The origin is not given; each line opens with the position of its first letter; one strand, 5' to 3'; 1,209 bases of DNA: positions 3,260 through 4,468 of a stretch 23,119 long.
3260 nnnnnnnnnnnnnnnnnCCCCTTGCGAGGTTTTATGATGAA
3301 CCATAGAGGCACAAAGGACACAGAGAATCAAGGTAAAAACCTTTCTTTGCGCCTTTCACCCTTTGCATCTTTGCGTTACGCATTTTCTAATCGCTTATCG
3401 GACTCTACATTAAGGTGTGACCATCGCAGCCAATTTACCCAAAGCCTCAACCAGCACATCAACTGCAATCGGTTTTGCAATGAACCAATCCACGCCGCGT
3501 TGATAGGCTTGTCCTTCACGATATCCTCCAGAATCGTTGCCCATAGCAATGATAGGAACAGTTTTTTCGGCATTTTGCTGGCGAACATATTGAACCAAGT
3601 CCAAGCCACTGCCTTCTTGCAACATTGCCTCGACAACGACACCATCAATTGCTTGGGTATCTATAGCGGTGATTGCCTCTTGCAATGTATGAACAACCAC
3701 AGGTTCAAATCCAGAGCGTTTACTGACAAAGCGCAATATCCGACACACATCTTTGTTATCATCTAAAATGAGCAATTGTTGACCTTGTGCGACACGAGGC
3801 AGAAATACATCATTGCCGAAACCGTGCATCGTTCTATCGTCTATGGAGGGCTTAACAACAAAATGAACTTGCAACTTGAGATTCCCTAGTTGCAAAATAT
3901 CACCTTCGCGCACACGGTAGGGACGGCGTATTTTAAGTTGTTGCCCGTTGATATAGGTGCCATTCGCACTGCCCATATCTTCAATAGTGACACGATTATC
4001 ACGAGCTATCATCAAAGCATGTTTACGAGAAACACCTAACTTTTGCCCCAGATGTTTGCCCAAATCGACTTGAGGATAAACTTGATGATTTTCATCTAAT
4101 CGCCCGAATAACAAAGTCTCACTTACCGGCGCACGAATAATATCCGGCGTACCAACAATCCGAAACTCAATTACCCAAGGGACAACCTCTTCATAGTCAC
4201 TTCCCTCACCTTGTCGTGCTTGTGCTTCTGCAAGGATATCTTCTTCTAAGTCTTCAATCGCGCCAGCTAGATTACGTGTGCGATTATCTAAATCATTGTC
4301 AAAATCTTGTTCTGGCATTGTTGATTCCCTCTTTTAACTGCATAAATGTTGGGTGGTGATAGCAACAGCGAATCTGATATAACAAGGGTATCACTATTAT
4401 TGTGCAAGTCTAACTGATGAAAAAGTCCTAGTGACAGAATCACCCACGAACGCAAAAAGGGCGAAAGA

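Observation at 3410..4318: FHA-receiver fusion with Glu at the predicted phospho-acceptor site, paired with a convergent Ser/Thr kinase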

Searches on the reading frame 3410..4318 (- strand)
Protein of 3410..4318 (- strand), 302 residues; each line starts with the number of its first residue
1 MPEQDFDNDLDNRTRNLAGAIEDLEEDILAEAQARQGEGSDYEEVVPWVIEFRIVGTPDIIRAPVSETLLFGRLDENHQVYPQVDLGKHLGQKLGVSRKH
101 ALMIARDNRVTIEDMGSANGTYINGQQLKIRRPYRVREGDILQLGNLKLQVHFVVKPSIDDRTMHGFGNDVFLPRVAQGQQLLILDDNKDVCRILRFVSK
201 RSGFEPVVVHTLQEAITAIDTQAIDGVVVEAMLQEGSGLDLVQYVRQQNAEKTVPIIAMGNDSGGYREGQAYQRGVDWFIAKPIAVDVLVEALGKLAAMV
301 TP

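Call 3: search_protein_families(library=pfam, proteins=[window:3410-4318:-], max_evalue=0.1)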
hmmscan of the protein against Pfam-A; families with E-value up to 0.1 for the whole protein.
window:3410-4318:- (302 aa): 4 families
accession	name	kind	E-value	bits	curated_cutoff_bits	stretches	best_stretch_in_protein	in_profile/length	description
PF00498.31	FHA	-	1.5e-14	54.6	20.7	1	93-145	15-67/67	FHA domain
PF00072.30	Response_reg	-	1e-13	51.9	30.2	1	183-293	2-110/111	Response regulator receiver domain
PF16697.10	Yop-YscD_cpl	-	1.4e-07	32.1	33.2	1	95-151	35-90/94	Inner membrane component of T3SS, cytoplasmic domain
PF20274.4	cREC_REC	-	0.018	16.1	27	0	183-250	3-62/88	Cyclic-phosphate processing Receiver domain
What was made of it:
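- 3410..4318 (-): Whole FHA / pseudo-receiver gene (302 aa; stop codon at 3410-3412). Pfam finds FHA and Response_reg (call 3).
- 3419..3778 (-): Pseudo-receiver (aspartate-less receiver) domain (aa 181-300). Pfam Response_reg, 51.9 bits (call 3).
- On Response-regulator receiver domain (PF00072), catalytically competent: 51.9 bits against a cut-off of 30.2, covering profile positions 2-110 of 111 (call 3).
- On FHA domain (PF00498), pThr-binding competent: 54.6 bits against a cut-off of 20.7 (call 3).
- Checked: Pfam finds FHA at residues 93-145 (54.6 bits, cut-off 20.7) and Response_reg at residues 183-293, matching profile positions 2-110 of 111 (51.9 bits, cut-off 30.2) (call 3).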

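Call 4: search_protein_families(library=ncbifam, proteins=[window:3410-4318:-], max_evalue=0.1)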
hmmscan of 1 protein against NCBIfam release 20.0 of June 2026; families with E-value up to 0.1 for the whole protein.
window:3410-4318:- (302 aa): 71 families (the best 25 are shown)
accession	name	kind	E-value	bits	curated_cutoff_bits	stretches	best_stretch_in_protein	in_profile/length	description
TIGR02154.1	PhoB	equivalog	5.5e-14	52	296.2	1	180-290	3-113/226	phosphate regulon transcriptional regulator PhoB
NF053854.1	RespRegPhoBBctds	equivalog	3.2e-12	46.3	270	1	182-288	1-106/225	two-component system response regulator PhoB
NF040689.1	MtrAB_MtrA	equivalog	1.9e-09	37.2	300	1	182-290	1-106/219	MtrAB system response regulator MtrA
NF033120.0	vanR_FM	exception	6.5e-09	35.8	460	1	182-286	6-107/231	vancomycin resistance response regulator transcription factor, VanR-F/VanR-M family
NF007546.0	PRK10161.1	equivalog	8.4e-09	35.3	471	1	181-293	4-116/229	phosphate response regulator transcription factor PhoB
NF033791.1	ActR_PrrA_rreg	equivalog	1.3e-08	35.1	250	1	181-294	3-114/173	ActR/PrrA/RegA family redox response regulator transcription factor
NF040534.1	resp_reg_YycF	equivalog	1.8e-08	33.9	340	1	181-290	2-108/231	response regulator YycF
NF049868.1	FhaB_Rv0019c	equivalog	4.5e-08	33.3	125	1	96-148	105-155/158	FHA domain-containing protein FhaB/FipA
NF052573.1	HisKinEspAMyxo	equivalog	4.6e-08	31.6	1400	1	94-148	63-115/755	serine histidine kinase EspA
NF038297.2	hybrid_HK_HrmK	equivalog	5.3e-08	32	725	1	177-293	488-604/607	hybrid histidine kinase/response regulator HrmK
TIGR02875.1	spore_0_A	equivalog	7.5e-08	31.9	200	1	181-297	4-122/262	sporulation transcription factor Spo0A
NF007820.0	PRK10529.1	equivalog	1.3e-07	31.3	325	1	181-289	3-108/225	two-component system response regulator KdpE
NF033117.2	vanR_ACDEGLN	exception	1.4e-07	31.4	350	1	182-284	1-100/226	VanR-ABDEGLN family response regulator transcription factor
NF006900.1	PRK09390.1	equivalog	1.5e-07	31.2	255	1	180-294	5-117/203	response regulator FixJ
TIGR02956.1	TMAO_torS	equivalog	1.6e-07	29.8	676.5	1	178-295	700-818/967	TMAO reductase system sensor histidine kinase/response regulator TorS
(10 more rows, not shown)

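Call 5: search_solved_structures(query=window:3410-4318:-, max_evalue=0.01, show_alignments=5)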
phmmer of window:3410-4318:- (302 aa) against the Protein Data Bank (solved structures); distinct sequences matched with E-value up to 0.01: 145 (the best 60 are shown).
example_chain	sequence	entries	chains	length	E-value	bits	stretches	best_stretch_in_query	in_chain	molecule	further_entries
3h1f_A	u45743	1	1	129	6.9e-10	42.2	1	180-293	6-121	Chemotaxis protein cheY homolog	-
3gwg_A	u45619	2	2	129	1.6e-09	41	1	180-293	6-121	Chemotaxis protein cheY homolog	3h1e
3h1g_A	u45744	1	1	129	2.9e-09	40.1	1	180-293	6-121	Chemotaxis protein cheY homolog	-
1b00_A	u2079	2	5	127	6.5e-09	39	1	180-295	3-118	PHOSPHATE REGULON TRANSCRIPTIONAL REGULATORY PROTEIN PHOB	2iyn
1zes_A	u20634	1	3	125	9e-09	38.5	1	180-292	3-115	Phosphate regulon transcriptional regulatory protein phoB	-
6ont_A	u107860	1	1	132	1.2e-08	38.1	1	178-292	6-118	Two-component response regulator 1452 receiver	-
2jb9_A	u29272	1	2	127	2.9e-08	36.8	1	180-295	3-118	PHOSPHATE REGULON TRANSCRIPTIONAL REGULATORY PROTEIN PHOB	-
2jba_A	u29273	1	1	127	3.2e-08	36.7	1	180-295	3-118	PHOSPHATE REGULON TRANSCRIPTIONAL REGULATORY PROTEIN PHOB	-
1nxo_A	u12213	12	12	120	5.4e-08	36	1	181-286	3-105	DNA-binding response regulator | Response regulator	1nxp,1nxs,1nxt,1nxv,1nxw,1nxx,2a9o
6eb7_A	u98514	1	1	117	6e-08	35.8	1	181-285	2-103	DNA-binding response regulator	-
3grc_A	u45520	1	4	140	8e-08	35.4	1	179-294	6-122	Sensor protein, Kinase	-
2jba_B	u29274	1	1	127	8.3e-08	35.4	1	180-295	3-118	PHOSPHATE REGULON TRANSCRIPTIONAL REGULATORY PROTEIN PHOB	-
8fk2_A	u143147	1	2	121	2.3e-07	33.9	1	181-286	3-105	Putative response regulator CovR VicR-like protein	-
1mvo_A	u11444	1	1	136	2.9e-07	33.6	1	180-285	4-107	PhoP response regulator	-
1zit_A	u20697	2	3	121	7.4e-07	32.2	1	181-288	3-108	transcriptional regulator (NtrC family)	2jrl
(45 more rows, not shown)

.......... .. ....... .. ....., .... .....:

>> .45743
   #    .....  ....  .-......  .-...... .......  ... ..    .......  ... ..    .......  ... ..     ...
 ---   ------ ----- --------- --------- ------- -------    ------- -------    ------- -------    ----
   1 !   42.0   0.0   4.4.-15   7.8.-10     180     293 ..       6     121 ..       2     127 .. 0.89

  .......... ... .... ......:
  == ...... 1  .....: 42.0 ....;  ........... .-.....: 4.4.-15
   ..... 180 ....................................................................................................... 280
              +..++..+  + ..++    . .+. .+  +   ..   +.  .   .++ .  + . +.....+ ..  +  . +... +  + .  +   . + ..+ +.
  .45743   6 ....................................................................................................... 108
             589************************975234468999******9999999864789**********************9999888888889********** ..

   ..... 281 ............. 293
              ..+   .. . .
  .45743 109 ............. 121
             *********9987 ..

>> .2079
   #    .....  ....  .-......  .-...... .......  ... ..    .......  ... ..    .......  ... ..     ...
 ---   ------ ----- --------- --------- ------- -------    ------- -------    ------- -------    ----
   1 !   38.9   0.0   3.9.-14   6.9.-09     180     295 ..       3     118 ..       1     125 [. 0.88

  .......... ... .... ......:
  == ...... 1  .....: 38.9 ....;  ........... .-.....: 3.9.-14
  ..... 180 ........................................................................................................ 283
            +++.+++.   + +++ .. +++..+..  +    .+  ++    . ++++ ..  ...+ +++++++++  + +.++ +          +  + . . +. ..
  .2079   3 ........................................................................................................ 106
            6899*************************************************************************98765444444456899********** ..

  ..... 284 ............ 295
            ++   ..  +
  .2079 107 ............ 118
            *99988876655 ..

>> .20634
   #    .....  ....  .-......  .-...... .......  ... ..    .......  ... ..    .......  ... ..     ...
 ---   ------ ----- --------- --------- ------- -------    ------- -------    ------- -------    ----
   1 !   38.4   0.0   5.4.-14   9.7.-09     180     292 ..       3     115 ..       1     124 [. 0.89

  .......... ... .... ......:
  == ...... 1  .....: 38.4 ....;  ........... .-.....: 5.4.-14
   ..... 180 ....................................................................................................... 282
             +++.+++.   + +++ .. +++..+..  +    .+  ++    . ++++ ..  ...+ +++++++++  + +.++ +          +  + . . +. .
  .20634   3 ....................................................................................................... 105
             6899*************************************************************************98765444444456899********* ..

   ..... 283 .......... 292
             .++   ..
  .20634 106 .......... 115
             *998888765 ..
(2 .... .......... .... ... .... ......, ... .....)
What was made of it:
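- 3419..3778 (-): PDB alignments (call 5).
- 3539..3541 (-): G260 at the Thr/Ser switch position (T87 of CheY). It is P255 + 5, and it aligns to PhoB T83 (call 5).
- On Response-regulator receiver domain (PF00072), catalytically competent: E230 aligns to PhoB D53 and the CheY1 acceptor (call 5).
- Checked: The H. pylori CheY1 alignment also puts E230 on the acceptor Asp (call 5).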

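Call 7: find_homologous_proteins(query=window:3410-4318:-, max_evalue=0.00001)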
Query window:3410-4318:- (302 aa): 91 proteins with E <= 0.00001 among 1838 candidates.
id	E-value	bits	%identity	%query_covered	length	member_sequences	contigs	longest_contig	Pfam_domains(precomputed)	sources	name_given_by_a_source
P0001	6.7e-196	668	100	100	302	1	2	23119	PF00498.32,PF16697.11,PF00072.31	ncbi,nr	ncbi:MAG: FHA domain-containing protein [Anaerolineae bacterium]|nr:FHA domain-containing protein [A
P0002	6.5e-172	589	87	99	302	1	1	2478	PF00498.32,PF16697.11,PF00072.31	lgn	-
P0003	1.5e-147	509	76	95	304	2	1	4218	PF00498.32,PF16697.11,PF00072.31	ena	-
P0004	2.1e-145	502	76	98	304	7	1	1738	PF00498.32,PF16697.11,PF00072.31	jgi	jgi:CheY-like chemotaxis protein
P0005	4.8e-145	501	75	96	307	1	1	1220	PF00498.32,PF16697.11,PF00072.31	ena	-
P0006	8.4e-138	477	71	100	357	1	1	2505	PF00498.32,PF16697.11,PF00072.31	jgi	jgi:CheY-like chemotaxis protein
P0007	7.5e-127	441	67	97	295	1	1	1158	PF00498.32,PF16697.11,PF00072.31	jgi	jgi:pSer/pThr/pTyr-binding forkhead associated (FHA) protein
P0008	6.9e-94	333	54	90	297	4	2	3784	PF00498.32,PF16697.11,PF00072.31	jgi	jgi:CheY-like chemotaxis protein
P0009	5.6e-93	330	53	90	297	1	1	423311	PF00498.32,PF16697.11,PF00072.31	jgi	jgi:CheY-like chemotaxis protein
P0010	3.6e-92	327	50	99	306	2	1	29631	PF00498.32,PF16697.11,PF00072.31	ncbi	ncbi:MAG: hypothetical protein Phog2KO_37570 [Phototrophicaceae bacterium]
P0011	6.9e-91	323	53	90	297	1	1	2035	PF00498.32,PF16697.11,PF00072.31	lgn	-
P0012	7.4e-91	323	50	99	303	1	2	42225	PF00498.32,PF16697.11,PF00072.31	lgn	-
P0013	1.7e-90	322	51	98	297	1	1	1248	PF00498.32,PF16697.11,PF00072.31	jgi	jgi:CheY-like chemotaxis protein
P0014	5.2e-90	320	51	98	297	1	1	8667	PF00498.32,PF16697.11,PF00072.31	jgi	jgi:CheY-like chemotaxis protein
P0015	6.7e-90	320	51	98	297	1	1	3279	PF00498.32,PF16697.11,PF00072.31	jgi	jgi:CheY-like chemotaxis protein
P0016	9.9e-90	319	53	90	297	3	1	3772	PF00498.32,PF16697.11,PF00072.31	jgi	jgi:CheY-like chemotaxis protein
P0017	1.2e-89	319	49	97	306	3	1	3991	PF00498.32,PF16697.11,PF00072.31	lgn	-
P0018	1.9e-89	318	49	99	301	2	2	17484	PF00498.32,PF16697.11,PF00072.31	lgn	-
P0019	2.5e-89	318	51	96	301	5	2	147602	PF00498.32,PF16697.11,PF00072.31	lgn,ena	-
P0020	2.6e-89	318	52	90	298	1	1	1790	PF00498.32,PF16697.11,PF00072.31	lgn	-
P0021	1.6e-88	315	50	98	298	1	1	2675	PF00498.32,PF16697.11,PF00072.31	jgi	jgi:CheY-like chemotaxis protein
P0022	2.0e-88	315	50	95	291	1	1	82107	PF00498.32,PF16697.11,PF00072.31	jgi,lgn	jgi:pSer/pThr/pTyr-binding forkhead associated (FHA) protein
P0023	2.6e-88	314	49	97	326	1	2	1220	PF00498.32,PF16697.11,PF00072.31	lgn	-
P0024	7.6e-88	313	49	96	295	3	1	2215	PF00498.32,PF16697.11,PF00072.31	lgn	-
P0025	1.4e-87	312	50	95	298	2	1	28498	PF00498.32,PF16697.11,PF00072.31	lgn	-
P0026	7.3e-87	310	48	96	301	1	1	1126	PF00498.32,PF16697.11,PF00072.31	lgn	-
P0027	1.0e-86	309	49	96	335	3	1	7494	PF00498.32,PF16697.11,PF00072.31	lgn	-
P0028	2.7e-86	308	47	95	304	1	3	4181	PF00498.32,PF16697.11,PF00072.31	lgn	-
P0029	1.1e-85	306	48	96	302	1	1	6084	PF00498.32,PF16697.11,PF00072.31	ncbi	-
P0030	3.7e-85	304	48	96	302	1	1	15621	PF00498.32,PF16697.11,PF00072.31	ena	-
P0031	2.4e-84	301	48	89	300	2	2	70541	PF00498.32,PF16697.11,PF00072.31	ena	-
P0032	4.9e-84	300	48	95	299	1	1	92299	PF00498.32,PF16697.11,PF00072.31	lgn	-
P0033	5.8e-84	300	50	88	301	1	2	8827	PF00498.32,PF16697.11,PF00072.31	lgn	-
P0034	1.1e-83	299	49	95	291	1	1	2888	PF00498.32,PF16697.11,PF00072.31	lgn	-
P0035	1.6e-82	295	52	84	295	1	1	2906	PF00498.32,PF16697.11,PF00072.31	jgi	-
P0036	6.2e-81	290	50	85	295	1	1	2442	PF00498.32,PF16697.11,PF00072.31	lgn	-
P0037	8.9e-81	290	47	89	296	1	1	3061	PF00498.32,PF16697.11,PF00072.31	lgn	-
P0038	5.1e-80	287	50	85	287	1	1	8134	PF00498.32,PF16697.11,PF00072.31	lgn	-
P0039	6.1e-80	287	48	90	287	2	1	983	PF00498.32,PF16697.11,PF00072.31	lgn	-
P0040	2.6e-79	285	50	85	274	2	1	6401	PF00498.32,PF16697.11,PF00072.31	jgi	jgi:CheY-like chemotaxis protein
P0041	7.2e-78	280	45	99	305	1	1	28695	PF00498.32,PF16697.11,PF00072.31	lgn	-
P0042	1.1e-76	276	54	70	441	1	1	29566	PF00498.32,PF16697.11,PF00072.31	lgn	-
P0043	1.9e-76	275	46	85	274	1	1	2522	PF00498.32,PF16697.11,PF00072.31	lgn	-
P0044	4.9e-76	274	49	85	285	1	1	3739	PF00498.32,PF16697.11,PF00072.31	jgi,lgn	jgi:CheY-like chemotaxis protein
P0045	2.0e-75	272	54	70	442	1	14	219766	PF00498.32,PF16697.11,PF00072.31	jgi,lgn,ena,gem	-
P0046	2.0e-71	259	45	86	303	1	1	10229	PF00498.32,PF16697.11,PF00072.31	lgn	-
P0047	7.8e-71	257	46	84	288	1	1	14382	PF00498.32,PF00072.31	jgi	-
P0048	2.8e-69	252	43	84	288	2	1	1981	PF00498.32,PF16697.11,PF00072.31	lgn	-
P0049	3.4e-68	248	45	74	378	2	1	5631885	PF00498.32,PF16697.11,PF00072.31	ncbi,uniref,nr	ncbi:FHA domain-containing protein [Phototrophicus methaneseepsis]|uniref:FHA domain-containing prot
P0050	7.1e-68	247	44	86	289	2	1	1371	PF00498.32,PF16697.11,PF00072.31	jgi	jgi:pSer/pThr/pTyr-binding forkhead associated (FHA) protein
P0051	2.5e-67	246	42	86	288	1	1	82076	PF00498.32,PF00072.31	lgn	-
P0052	3.2e-67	245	41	86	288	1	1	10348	PF00498.32,PF16697.11,PF00072.31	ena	-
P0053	1.0e-64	237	44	86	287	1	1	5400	PF00498.32,PF16697.11,PF00072.31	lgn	-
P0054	2.7e-64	236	42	88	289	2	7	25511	PF00498.32,PF16697.11,PF00072.31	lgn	-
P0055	3.9e-64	235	42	84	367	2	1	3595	PF00498.32,PF16697.11,PF00072.31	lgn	-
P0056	4.9e-64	235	43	76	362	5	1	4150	PF00498.32,PF16697.11,PF00072.31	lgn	-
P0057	7.5e-64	234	43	84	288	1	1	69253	PF00498.32,PF16697.11,PF00072.31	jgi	-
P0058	1.1e-62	230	45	84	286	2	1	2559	PF00498.32,PF16697.11,PF00072.31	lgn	-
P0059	6.2e-55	205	40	83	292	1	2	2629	PF00498.32,PF16697.11,PF00072.31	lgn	-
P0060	1.0e-53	201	39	88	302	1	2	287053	PF00498.32,PF16697.11,PF00072.31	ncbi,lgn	-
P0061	1.5e-52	197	36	96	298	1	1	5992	PF00498.32,PF16697.11,PF00072.31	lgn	-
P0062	2.2e-51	193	38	84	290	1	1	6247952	PF00498.32,PF16697.11,PF00072.31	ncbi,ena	-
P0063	3.2e-48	183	37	84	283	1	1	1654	PF00498.32,PF16697.11,PF00072.31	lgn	-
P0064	7.5e-46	175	37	84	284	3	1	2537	PF00498.32,PF16697.11,PF00072.31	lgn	-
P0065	2.0e-41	161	31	78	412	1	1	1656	PF00498.32,PF16697.11,PF00072.31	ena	-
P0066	2.7e-22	98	41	20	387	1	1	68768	PF00498.32,PF16697.11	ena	-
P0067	4.2e-15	74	47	28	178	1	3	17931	PF00498.32,PF16697.11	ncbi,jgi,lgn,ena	jgi:hypothetical protein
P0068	7.3e-12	64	36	33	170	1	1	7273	PF13240.12,PF00498.32,PF16697.11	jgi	jgi:hypothetical protein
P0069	9.6e-12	63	41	31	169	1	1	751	PF00498.32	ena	-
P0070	7.0e-11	60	39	28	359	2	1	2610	PF00498.32,PF16697.11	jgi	jgi:pSer/pThr/pTyr-binding forkhead associated (FHA) protein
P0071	8.1e-11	60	33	34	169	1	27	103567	PF13240.12,PF00498.32,PF16697.11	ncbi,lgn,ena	-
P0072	9.5e-11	60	43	22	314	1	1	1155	PF00498.32,PF16697.11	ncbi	-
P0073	1.1e-10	60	33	34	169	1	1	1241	PF13240.12,PF00498.32,PF16697.11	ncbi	-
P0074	3.3e-10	58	36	33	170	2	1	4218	PF13240.12,PF00498.32,PF16697.11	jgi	jgi:hypothetical protein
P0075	3.5e-10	58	33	33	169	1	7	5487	PF13240.12,PF00498.32,PF16697.11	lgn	-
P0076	3.5e-10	58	33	33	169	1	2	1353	PF13240.12,PF00498.32,PF16697.11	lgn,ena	-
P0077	3.8e-10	58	33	33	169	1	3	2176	PF13240.12,PF00498.32,PF16697.11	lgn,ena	-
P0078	4.2e-10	58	34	33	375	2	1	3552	PF00498.32,PF16697.11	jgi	jgi:pSer/pThr/pTyr-binding forkhead associated (FHA) protein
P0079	5.0e-10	57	29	50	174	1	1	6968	PF00498.32,PF16697.11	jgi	jgi:hypothetical protein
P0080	6.3e-10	57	32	43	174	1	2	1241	PF00498.32,PF16697.11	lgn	-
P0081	8.8e-10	57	29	50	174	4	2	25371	PF00498.32,PF16697.11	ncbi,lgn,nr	ncbi:MAG: FHA domain-containing protein [Chloroflexi bacterium]|nr:FHA domain-containing protein [Ch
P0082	9.3e-10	57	33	33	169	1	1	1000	PF13240.12,PF00498.32,PF16697.11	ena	-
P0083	1.7e-9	56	45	22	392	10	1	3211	PF00498.32,PF16697.11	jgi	jgi:pSer/pThr/pTyr-binding forkhead associated (FHA) protein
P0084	9.5e-9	53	37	17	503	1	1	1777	PF13365.13,PF00498.32,PF16697.11,PF00089.33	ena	-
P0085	2.4e-8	52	43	18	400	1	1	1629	PF00498.32,PF00005.34,PF16697.11,PF13555.13,PF13304.13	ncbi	ncbi:MAG: FHA domain-containing protein, partial [Thermosynechococcaceae cyanobacterium]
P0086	2.6e-8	52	41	21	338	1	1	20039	PF18221.7,PF00498.32,PF16697.11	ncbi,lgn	-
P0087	9.1e-8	50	44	18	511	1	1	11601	PF00498.32,PF16697.11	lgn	-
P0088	4.1e-7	48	45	19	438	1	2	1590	PF00498.32,PF16697.11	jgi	jgi:pSer/pThr/pTyr-binding forkhead associated (FHA) protein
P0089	4.3e-7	48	37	25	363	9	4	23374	PF00498.32,PF16697.11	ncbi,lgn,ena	-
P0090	8.1e-6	44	33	31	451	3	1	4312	PF00498.32,PF16697.11,PF07719.24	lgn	-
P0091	8.3e-6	44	28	40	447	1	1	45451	PF13414.13,PF00498.32,PF00515.35,PF16697.11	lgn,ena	-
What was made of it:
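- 3410..4318 (-): It is 100% identical to P0001, an NCBI 'FHA domain-containing protein' from an Anaerolineae MAG (call 7).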

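Call 11: find_encoding_contigs(protein=P0009, flank=10000, max_places=2)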
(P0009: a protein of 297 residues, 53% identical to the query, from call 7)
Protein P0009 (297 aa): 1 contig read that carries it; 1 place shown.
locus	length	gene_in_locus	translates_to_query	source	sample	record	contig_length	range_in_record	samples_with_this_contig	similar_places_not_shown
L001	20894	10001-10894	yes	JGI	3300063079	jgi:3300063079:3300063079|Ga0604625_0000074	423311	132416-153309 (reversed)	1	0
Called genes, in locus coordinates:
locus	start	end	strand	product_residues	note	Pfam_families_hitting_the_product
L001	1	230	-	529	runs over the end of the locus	PF04542:Sigma70_r2, PF04539:Sigma70_r3, PF04545:Sigma70_r4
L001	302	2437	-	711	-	PF01807:Zn_ribbon_DnaG, PF08275:DNAG_N, PF01751:Toprim, PF13155:Toprim_2, PF13362:Toprim_3 (faint), PF13662:Toprim_4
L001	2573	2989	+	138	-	-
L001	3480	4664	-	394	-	PF02417:Chromate_transp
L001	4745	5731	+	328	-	PF00890:FAD_binding_2, PF01266:DAO (weak), PF01494:FAD_binding_3 (weak), PF03486:HI0933_like (weak), PF07992:Pyr_redox_2 (weak), PF12831:FAD_oxidored (weak), PF13450:NAD_binding_8, PF01593:Amino_oxidase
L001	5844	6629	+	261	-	PF12695:Abhydrolase_5, PF00561:Abhydrolase_1 (faint)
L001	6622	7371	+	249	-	-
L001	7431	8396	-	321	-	-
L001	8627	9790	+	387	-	PF02771:Acyl-CoA_dh_N, PF02770:Acyl-CoA_dh_M, PF00441:Acyl-CoA_dh_1, PF08028:Acyl-CoA_dh_2, PF22924:ACOX_C_alpha1 (faint)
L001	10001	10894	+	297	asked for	PF00498:FHA, PF16697:Yop-YscD_cpl (weak), PF00072:Response_reg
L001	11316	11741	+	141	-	PF00164:Ribosom_S12_S23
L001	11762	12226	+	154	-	PF00177:Ribosomal_S7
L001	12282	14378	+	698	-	PF00009:GTP_EFTU, PF03144:GTP_EFTU_D2, PF22042:EF-G_D2, PF14492:EFG_III, PF16658:RF3_C (faint), PF03764:EFG_IV, PF00679:EFG_C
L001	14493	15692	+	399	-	PF00009:GTP_EFTU, PF03144:GTP_EFTU_D2, PF03143:GTP_EFTU_D3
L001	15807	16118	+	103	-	PF00338:Ribosomal_S10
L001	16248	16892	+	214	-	PF00297:Ribosomal_L3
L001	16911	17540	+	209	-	PF00573:Ribosomal_L4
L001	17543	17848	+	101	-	PF00276:Ribosomal_L23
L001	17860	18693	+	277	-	PF00181:Ribosomal_L2_N, PF03947:Ribosomal_L2_C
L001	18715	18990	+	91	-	PF00203:Ribosomal_S19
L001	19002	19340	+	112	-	PF00237:Ribosomal_L22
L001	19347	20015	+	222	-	PF07650:KH_2, PF00189:Ribosomal_S3_C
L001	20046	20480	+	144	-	PF00252:Ribosomal_L16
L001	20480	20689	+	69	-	PF00831:Ribosomal_L29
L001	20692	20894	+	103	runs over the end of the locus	PF00366:Ribosomal_S17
